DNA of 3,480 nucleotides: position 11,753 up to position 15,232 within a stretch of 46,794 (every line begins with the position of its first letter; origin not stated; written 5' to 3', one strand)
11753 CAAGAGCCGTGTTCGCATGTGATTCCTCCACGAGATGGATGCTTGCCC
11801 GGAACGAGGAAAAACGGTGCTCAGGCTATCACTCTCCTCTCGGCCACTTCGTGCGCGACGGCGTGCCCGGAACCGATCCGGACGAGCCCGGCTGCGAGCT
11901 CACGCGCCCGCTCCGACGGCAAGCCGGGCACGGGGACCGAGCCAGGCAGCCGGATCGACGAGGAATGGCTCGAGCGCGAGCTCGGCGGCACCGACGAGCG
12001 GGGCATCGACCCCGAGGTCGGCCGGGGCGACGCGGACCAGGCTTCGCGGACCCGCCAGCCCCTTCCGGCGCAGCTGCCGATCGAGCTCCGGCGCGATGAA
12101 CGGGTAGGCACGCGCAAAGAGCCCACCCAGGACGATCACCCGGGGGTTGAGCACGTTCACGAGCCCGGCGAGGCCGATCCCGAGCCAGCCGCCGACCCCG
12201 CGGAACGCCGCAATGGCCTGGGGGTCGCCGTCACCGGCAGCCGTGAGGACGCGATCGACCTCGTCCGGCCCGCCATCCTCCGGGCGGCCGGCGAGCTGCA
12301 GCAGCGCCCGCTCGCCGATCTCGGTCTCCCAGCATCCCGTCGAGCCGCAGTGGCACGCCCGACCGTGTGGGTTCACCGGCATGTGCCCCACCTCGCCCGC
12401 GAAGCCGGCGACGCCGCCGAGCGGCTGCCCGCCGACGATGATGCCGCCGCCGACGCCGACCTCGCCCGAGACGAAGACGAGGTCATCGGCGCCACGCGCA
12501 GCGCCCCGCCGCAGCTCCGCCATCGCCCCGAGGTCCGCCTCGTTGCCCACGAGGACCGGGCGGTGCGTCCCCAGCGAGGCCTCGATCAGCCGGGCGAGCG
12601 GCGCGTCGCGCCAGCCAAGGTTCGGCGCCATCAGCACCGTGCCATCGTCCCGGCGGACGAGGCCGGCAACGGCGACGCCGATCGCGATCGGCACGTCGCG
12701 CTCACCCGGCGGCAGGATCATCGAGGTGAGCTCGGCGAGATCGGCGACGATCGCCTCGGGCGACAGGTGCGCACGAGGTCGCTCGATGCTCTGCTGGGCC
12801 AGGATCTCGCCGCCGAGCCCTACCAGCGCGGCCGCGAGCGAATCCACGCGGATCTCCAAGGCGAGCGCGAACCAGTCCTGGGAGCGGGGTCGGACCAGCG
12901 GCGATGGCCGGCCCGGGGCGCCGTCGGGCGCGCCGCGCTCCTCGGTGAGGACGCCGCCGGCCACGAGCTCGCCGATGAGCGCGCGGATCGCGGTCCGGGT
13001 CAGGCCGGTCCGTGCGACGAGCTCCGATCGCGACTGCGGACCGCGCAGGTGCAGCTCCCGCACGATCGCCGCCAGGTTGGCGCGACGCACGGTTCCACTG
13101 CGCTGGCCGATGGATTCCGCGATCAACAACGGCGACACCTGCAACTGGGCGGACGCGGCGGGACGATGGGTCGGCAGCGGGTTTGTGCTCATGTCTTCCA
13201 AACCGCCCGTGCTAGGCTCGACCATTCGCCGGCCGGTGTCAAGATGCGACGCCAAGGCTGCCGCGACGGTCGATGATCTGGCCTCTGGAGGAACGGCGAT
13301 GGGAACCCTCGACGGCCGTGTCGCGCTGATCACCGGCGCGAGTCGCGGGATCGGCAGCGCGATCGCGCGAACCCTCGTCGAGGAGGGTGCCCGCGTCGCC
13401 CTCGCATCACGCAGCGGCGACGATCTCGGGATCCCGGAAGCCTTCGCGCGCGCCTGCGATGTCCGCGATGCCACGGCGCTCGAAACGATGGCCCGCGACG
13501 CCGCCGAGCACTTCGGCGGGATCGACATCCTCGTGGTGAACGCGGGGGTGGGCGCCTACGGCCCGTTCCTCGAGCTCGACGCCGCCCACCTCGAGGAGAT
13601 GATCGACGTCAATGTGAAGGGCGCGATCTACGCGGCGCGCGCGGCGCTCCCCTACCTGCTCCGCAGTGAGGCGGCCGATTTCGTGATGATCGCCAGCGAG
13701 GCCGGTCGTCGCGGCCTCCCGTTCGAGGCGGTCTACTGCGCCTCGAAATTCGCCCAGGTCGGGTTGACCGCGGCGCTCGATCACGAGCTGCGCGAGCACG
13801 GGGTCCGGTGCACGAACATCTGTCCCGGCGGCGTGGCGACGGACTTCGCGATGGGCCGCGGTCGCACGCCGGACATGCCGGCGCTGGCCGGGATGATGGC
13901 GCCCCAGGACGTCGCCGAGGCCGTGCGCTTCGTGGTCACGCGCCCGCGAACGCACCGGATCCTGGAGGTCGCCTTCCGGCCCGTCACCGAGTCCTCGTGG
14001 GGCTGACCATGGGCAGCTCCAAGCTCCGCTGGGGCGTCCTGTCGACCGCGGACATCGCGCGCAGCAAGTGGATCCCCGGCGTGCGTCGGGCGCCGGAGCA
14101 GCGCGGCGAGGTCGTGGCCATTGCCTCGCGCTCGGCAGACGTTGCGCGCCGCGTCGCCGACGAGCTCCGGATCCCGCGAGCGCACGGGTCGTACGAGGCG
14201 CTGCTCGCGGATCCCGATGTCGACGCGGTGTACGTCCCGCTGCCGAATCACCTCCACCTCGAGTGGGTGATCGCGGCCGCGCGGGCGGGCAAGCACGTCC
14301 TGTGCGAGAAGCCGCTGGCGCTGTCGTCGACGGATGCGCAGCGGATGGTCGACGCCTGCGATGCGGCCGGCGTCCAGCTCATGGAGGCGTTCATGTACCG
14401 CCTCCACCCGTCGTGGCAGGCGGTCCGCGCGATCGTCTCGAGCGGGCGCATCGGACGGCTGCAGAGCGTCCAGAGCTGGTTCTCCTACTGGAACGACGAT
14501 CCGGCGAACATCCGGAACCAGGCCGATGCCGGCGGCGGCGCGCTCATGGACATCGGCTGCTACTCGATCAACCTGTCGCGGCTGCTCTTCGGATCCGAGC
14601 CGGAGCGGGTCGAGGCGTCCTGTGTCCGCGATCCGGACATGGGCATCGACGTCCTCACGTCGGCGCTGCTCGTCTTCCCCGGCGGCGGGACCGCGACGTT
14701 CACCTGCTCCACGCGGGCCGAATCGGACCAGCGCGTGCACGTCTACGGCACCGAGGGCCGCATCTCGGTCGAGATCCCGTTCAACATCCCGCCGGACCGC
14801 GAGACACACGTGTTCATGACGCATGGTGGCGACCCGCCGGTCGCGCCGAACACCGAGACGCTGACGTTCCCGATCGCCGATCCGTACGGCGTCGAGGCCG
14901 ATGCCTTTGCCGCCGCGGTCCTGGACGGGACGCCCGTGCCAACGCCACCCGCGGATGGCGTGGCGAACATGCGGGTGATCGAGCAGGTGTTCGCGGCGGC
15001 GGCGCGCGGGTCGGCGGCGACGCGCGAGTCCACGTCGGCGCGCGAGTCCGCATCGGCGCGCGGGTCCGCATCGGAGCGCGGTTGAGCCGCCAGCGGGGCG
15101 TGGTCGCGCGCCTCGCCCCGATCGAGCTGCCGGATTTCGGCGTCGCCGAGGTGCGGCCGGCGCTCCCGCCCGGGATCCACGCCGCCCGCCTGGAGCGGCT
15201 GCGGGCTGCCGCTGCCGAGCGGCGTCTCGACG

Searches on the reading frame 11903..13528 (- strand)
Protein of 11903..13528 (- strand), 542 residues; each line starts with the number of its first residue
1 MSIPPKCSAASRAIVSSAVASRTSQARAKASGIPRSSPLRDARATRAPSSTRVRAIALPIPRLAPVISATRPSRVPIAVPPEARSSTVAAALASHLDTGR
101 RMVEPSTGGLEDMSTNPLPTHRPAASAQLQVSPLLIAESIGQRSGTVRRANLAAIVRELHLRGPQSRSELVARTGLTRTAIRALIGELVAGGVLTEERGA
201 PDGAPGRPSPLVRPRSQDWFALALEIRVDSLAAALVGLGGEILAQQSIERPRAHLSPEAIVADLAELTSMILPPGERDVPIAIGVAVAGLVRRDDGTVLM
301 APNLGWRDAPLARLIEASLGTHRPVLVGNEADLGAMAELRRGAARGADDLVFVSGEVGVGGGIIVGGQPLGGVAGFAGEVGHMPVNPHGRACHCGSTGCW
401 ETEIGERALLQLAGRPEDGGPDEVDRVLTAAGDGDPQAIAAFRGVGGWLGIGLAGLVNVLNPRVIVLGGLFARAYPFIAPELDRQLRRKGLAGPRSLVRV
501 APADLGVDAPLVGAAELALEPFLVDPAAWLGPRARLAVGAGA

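Call 53: search_protein_families(library=pfam, proteins=[window:11903-13528:-], max_evalue=0.0001)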
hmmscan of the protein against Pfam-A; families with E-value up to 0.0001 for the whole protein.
window:11903-13528:- (542 aa): 1 family
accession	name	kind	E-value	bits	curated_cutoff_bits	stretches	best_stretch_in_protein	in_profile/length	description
PF00480.26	ROK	-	1.6e-55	189.1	22.9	1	223-519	3-292/294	ROK family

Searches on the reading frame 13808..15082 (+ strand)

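Call 53: search_protein_families(library=pfam, proteins=[window:13808-15082:+], max_evalue=0.0001)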
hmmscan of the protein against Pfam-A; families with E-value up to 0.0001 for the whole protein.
window:13808-15082:+ (425 aa): 3 families
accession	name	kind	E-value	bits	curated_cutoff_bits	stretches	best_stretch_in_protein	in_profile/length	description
PF22725.1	GFO_IDH_MocA_C3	-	8.6e-30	103.7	27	1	203-319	1-123/124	GFO/IDH/MocA C-terminal domain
PF01408.29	GFO_IDH_MocA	-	4.8e-24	85.8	24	1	86-194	14-119/120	Oxidoreductase family, NAD-binding Rossmann fold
PF02894.22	GFO_IDH_MocA_C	-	2.7e-14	53.9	22.9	1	210-402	4-214/218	Oxidoreductase family, C-terminal alpha/beta domain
